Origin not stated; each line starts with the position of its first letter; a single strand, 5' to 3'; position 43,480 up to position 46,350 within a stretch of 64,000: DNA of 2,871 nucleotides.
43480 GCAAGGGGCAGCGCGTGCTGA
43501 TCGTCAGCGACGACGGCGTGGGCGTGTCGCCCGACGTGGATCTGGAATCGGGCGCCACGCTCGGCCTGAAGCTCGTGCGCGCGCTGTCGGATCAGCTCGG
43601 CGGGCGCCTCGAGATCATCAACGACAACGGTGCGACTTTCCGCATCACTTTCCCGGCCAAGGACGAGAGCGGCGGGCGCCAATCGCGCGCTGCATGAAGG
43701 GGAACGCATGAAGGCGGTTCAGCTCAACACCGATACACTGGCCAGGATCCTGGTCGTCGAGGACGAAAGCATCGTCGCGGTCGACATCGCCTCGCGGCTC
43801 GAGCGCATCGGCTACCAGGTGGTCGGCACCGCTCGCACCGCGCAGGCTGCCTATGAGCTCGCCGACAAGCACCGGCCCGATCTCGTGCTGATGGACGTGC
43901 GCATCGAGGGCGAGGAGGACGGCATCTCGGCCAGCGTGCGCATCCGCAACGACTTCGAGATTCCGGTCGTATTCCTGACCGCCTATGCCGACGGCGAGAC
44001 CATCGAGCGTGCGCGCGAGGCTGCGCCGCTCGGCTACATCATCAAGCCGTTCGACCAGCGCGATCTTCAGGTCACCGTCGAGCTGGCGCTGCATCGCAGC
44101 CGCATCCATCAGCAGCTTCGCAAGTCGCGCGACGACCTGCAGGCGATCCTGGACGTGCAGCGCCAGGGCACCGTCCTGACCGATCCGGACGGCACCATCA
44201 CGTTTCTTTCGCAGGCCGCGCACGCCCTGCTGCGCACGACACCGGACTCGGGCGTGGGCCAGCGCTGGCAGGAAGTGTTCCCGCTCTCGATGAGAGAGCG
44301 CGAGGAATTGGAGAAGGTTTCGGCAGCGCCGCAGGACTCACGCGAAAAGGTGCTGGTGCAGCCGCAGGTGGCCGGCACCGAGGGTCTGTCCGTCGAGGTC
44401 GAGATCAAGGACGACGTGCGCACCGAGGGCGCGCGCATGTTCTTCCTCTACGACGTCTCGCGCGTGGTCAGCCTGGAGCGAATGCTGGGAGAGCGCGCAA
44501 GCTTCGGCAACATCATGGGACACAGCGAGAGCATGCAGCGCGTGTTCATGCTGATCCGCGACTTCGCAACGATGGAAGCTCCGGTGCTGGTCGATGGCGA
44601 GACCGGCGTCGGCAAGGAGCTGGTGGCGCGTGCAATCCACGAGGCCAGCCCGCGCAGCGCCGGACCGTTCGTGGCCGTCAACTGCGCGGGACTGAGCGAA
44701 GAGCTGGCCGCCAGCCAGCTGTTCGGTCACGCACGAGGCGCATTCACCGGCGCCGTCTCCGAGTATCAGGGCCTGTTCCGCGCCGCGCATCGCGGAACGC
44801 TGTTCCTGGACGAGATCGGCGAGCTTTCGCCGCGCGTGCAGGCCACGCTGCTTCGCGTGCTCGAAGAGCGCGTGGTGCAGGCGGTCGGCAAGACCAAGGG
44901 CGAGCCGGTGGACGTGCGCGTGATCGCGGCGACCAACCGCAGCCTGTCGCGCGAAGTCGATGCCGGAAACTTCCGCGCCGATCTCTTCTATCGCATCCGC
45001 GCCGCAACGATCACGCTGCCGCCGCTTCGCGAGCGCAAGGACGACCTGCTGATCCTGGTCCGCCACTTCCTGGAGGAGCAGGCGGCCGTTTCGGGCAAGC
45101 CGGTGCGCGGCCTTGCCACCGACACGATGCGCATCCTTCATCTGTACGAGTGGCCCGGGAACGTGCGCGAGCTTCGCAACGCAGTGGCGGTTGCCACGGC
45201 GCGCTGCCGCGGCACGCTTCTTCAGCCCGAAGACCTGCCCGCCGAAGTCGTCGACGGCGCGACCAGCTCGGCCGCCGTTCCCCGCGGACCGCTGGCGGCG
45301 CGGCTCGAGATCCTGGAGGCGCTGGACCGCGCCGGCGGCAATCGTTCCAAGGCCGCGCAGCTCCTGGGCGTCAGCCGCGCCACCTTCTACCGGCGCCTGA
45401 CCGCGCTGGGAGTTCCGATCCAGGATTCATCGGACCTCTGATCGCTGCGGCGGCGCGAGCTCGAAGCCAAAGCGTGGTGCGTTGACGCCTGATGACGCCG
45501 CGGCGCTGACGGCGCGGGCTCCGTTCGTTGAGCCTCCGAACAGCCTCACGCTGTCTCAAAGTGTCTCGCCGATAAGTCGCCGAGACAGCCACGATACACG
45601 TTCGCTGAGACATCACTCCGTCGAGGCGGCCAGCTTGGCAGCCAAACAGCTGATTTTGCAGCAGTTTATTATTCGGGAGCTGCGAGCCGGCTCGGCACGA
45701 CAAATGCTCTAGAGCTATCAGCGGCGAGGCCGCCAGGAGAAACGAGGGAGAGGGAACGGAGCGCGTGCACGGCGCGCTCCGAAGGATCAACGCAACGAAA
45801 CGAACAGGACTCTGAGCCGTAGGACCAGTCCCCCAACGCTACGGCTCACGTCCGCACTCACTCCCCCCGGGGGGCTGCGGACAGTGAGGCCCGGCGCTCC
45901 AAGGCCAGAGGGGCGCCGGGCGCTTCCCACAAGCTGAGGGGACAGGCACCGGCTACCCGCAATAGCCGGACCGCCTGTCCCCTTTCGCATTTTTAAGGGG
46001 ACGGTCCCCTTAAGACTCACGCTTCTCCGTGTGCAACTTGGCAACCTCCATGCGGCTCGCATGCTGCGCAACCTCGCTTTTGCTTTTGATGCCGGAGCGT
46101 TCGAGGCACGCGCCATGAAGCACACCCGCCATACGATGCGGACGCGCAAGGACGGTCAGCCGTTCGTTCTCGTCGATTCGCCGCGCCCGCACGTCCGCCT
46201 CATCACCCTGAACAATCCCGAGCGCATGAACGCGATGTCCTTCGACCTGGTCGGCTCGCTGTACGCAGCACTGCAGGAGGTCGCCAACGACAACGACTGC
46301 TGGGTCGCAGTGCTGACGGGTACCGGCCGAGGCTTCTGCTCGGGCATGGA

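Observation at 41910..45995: Two-component sigma-54 system that appears to drive a structured small RNA (CbrAB-CrcZ-like architecture)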

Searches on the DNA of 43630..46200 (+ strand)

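Call 4: search_rna_families(source=window, start=45400, end=46200, threshold=evalue, max_evalue=10, show_alignments=3)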
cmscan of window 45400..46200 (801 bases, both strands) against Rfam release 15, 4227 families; matches with E-value up to 10: 9.
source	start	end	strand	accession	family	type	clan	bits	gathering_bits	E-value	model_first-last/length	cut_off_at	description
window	45846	45926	+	RF02833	Scr3202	Gene; sRNA;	-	27.2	52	0.12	1-95/95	no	Streptomyces RNA 3202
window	45793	45927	+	RF02342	ar7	Gene; sRNA;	-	21.2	60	0.067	1-145/145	no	Alphaproteobacterial sRNA ar7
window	45807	45928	+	RF02344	ar14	Gene; sRNA;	-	19.9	58.8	0.23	1-123/123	no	Alphaproteobacterial ar14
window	45811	45886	+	RF01066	6C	Cis-reg;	-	19.4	47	5.6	1-75/75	no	6C RNA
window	45881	45985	-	RF01812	Pxr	Gene; sRNA;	-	17.4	80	1.9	1-109/109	no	Pxr regulatory sRNA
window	45855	46018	+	RF02605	scr5239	Gene; sRNA;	-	16.4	64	3.2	1-158/158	no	Streptomyces sRNA scr5239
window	46140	46191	+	RF03544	Flavi_ISFV_repeat_Ra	Cis-reg;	CL00131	16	41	7.1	1-58/58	no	Insect-Specific Flavivirus 3' UTR repeats Ra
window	45608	45665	-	RF01394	isrK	Gene; sRNA;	-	14.2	50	2.2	1-77/77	no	isrK Hfq binding RNA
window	45649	45662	-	RF03163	c4-a1b1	Gene; antisense;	CL00128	13.3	46.7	1.9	17-30/53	no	a1, b1 targets of C4 antisense RNA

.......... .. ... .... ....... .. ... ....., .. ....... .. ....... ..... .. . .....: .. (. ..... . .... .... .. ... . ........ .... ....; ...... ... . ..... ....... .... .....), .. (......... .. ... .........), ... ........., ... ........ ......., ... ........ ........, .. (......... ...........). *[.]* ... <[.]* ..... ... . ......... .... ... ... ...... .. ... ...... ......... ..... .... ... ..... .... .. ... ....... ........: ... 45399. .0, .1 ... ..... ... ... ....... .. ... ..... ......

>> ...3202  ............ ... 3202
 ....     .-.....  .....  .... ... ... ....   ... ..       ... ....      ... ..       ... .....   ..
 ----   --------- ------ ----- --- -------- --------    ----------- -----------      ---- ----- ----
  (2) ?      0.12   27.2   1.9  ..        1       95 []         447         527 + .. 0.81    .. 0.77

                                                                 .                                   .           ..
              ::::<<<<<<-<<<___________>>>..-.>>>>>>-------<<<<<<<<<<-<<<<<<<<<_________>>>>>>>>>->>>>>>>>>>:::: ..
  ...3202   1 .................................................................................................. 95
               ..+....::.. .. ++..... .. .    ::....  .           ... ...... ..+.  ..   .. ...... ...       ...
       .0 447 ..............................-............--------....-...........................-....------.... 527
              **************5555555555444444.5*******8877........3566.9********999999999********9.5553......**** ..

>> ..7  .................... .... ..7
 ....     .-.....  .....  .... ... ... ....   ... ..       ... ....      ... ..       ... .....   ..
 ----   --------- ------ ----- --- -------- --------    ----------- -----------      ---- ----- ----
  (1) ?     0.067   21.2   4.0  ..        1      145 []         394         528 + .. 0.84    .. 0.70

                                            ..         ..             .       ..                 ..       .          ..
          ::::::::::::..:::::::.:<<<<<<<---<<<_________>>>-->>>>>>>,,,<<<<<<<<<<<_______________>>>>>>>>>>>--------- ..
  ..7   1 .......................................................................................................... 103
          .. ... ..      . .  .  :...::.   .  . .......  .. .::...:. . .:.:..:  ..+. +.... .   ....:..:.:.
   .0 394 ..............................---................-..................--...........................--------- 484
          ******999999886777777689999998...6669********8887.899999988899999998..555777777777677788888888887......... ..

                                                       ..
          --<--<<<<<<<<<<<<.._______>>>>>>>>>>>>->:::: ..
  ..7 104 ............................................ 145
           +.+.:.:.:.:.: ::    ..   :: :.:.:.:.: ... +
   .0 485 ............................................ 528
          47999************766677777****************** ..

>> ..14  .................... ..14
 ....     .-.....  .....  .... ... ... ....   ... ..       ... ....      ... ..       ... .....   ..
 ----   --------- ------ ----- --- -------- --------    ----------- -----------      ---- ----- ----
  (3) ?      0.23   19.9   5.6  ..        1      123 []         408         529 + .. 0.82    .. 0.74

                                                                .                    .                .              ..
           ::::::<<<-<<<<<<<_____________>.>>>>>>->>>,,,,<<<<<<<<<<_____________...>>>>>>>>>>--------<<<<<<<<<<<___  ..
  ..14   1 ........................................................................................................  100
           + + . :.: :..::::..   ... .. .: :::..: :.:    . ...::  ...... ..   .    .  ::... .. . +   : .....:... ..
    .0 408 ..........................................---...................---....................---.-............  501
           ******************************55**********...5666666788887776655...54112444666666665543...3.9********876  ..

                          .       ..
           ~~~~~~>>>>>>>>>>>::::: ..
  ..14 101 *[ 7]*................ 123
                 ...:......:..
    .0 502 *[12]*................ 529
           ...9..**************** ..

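Call 51: build_rna_model(alignment_id=A2, structure=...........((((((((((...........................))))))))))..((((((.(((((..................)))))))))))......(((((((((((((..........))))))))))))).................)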
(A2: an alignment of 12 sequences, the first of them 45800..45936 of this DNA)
Model R1 built from alignment A2 (12 sequences, 160 columns); structure: as given.
model positions 142; base pairs 34; branch points 2; effective number of sequences 1.87; information 0.59 bits per position. Calibrated on 0.2 Mb of random sequence (short: E-values are rough).
structure used (alignment columns):
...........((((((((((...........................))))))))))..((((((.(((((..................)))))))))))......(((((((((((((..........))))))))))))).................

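Call 52: search_with_rna_model(model_id=R1, sources=[window, L001, L002, L003, L004, L016, L021, L042, L043, L044, L045, L046, L048, L049, L050, L051, L052, L053, L054, L055, L056, L057, L058, L059, L060, L061, L062, L063, L064, L065, L066, L067, L068, L069, L070, L071, L072, L073, L074, L075, L076, L077, L078, L079, L080], max_evalue=1)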
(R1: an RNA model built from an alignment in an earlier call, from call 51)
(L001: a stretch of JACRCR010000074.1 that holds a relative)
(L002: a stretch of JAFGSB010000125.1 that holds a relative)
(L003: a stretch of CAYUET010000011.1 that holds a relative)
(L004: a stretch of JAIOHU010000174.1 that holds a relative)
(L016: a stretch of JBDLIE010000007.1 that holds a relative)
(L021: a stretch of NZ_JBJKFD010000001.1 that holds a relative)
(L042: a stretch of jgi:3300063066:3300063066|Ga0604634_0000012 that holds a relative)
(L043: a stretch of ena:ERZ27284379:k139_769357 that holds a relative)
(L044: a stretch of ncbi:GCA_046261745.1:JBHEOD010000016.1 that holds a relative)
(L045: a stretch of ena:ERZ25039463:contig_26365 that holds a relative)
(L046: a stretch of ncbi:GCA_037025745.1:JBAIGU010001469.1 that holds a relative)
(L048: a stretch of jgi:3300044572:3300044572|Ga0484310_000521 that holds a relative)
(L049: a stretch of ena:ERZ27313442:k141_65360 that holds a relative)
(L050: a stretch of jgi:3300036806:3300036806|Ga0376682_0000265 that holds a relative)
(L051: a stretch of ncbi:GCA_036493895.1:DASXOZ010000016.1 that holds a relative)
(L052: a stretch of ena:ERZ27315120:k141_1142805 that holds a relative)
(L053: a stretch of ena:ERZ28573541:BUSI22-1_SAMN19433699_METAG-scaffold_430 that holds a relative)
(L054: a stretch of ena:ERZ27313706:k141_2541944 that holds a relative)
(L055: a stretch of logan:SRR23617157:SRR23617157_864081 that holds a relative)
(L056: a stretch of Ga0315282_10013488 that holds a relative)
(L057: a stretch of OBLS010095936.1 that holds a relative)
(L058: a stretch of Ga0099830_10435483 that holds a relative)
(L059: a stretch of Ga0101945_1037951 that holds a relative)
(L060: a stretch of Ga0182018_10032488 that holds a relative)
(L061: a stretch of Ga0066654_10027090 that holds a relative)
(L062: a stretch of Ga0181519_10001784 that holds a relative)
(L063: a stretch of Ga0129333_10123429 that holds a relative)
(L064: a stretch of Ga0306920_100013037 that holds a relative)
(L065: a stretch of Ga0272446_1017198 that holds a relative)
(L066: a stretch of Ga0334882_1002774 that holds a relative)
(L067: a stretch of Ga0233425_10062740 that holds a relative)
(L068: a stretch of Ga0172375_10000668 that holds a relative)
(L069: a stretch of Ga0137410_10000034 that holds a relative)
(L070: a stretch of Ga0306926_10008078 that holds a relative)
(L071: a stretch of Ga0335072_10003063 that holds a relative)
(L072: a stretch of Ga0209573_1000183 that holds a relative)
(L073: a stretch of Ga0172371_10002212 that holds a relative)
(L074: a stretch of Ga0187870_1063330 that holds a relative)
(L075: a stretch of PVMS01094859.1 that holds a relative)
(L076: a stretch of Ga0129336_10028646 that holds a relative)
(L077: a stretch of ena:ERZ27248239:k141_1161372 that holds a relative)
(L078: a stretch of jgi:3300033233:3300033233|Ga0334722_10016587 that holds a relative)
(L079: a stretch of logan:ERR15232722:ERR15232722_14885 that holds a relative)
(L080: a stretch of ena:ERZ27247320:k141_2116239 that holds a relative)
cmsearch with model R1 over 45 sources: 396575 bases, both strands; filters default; matches with E-value up to 1: 33.
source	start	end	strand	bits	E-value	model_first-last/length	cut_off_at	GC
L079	5949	6092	+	143.5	8.8e-34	1-142/142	no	0.69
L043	5938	6077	+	142.6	1.5e-33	1-142/142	no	0.59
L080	5963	6105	+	137.9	2.2e-32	1-142/142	no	0.64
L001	4503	4643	+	134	2e-31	1-142/142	no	0.64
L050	5947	6085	+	131.2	1e-30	1-142/142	no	0.62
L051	5947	6085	+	131.2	1e-30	1-142/142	no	0.62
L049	2766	2902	+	128.6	4.6e-30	1-142/142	no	0.6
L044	7059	7201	+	126.5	1.6e-29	1-142/142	no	0.63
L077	6054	6192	+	124.5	5.1e-29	1-142/142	no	0.59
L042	5982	6127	+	124.2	5.8e-29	1-142/142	no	0.64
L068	11517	11655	+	120.4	5.2e-28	1-142/142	no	0.63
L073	9151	9289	+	120.4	5.2e-28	1-142/142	no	0.63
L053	5906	6058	+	119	1.2e-27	1-142/142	no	0.69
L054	5906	6058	+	119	1.2e-27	1-142/142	no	0.69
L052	5906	6058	+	118.8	1.3e-27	1-142/142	no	0.69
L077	6128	6274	-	29.5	2.8e-05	1-142/142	no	0.65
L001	4594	4634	-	25.9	0.00022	87-127/142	no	0.68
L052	5993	6135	-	24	0.00065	1-142/142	no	0.6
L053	5993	6135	-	24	0.00065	1-142/142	no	0.6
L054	5993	6135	-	24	0.00065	1-142/142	no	0.6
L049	2853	2893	-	23.2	0.0011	87-127/142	no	0.66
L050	6037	6076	-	22.8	0.0014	87-127/142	no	0.62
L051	6037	6076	-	22.8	0.0014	87-127/142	no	0.62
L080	6056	6094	-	22.3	0.0018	89-127/142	no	0.62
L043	6028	6068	-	21.3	0.0032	87-127/142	no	0.63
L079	6043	6083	-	19.9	0.007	87-127/142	no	0.63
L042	6077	6118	-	19.8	0.0077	87-127/142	no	0.64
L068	11608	11638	-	17.6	0.027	95-125/142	no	0.74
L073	9242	9272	-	17.6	0.027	95-125/142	no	0.74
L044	7151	7192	-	17.1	0.036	87-127/142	no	0.64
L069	6864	7001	-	13.2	0.33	1-142/142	no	0.6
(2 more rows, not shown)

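Call 69: search_rna_families(sources=[L001, L042, L043, L049, L079, L080], threshold=evalue, max_evalue=10)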
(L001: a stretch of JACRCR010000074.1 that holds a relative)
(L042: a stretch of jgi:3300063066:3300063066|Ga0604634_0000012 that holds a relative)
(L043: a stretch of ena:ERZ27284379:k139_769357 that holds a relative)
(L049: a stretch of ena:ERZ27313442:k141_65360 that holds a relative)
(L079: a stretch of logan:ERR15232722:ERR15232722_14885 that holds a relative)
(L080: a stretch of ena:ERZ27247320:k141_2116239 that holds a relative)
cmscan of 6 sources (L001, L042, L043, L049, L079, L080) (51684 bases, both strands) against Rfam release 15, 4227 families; matches with E-value up to 10: 20.
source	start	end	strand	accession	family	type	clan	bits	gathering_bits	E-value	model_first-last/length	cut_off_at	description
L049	119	191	-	RF00005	tRNA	Gene; tRNA;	CL00001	76.3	29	4.7e-15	1-71/71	no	tRNA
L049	2757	2890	+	RF02342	ar7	Gene; sRNA;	-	34.8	60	0.0031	1-145/145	no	Alphaproteobacterial sRNA ar7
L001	4494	4633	+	RF02342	ar7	Gene; sRNA;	-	34.4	60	0.0037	1-145/145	no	Alphaproteobacterial sRNA ar7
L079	5998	6082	+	RF02833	Scr3202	Gene; sRNA;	-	34.3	52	0.34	1-95/95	no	Streptomyces RNA 3202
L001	1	43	-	RF00005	tRNA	Gene; tRNA;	CL00001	33.5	29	0.0029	1-42/71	3'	tRNA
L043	5944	6025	+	RF01066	6C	Cis-reg;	-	29.8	47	4.9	1-75/75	no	6C RNA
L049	118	191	+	RF04354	Plastid-ycf2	Cis-reg;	-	26.5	65.7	0.26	1-75/75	no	Plastid-ycf2 5UTR RNA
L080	6009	6097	+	RF02791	CcsR1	Gene; sRNA;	-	25.9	65.3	0.032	1-83/83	no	Conserved CCUCCUCCC motif stress-induced RNA 1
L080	6854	6917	-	RF01523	TB10Cs1H2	Gene; snRNA; snoRNA; HACA-box;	-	25.9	50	0.41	1-63/63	no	Trypanosomatid snoRNA TB10Cs1H2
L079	5997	6082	+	RF02791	CcsR1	Gene; sRNA;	-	25.6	65.3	0.039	1-83/83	no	Conserved CCUCCUCCC motif stress-induced RNA 1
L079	561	643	-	RF00647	MIR164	Gene; miRNA;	-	24.8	64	0.87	1-68/68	no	MIR164 microRNA precursor family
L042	6676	6788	+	RF02879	MH_s10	Gene; sRNA;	-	24.2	81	1.6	1-143/143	no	Mesorhizobail RNA 10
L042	6032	6117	+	RF02791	CcsR1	Gene; sRNA;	-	23.5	65.3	0.16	1-83/83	no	Conserved CCUCCUCCC motif stress-induced RNA 1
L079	563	645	+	RF03192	mir-6794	Gene; miRNA;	-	22.7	74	7.7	1-62/62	no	mir-6794 microRNA precursor family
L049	1623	1690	-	RF02136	HTT-AS1_3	Gene; lncRNA;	-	22.1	70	4.9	1-60/60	no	HTT antisense RNA 1 conserved region 3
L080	6048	6165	-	RF02347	ar45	Gene; sRNA;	-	21.8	40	1.6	1-148/148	no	Alphaproteobacterial sRNA ar45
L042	6037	6120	+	RF02230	sX11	Gene; sRNA;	-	21.3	70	8.3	1-138/138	no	Proteobacterial sRNA sX11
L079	5925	6085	+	RF02870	ncS035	Gene; sRNA;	-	20.3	79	1.7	1-168/168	no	Burkholderia sRNA 35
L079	1532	1656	-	RF00223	IRES_Bip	Cis-reg; IRES;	-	18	40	0.25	1-263/263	no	bip internal ribosome entry site (IRES)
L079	2491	2538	+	RF02850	Ysr276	Gene; antisense;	-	15.4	100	3.2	83-130/195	no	Yersinia sRNA 276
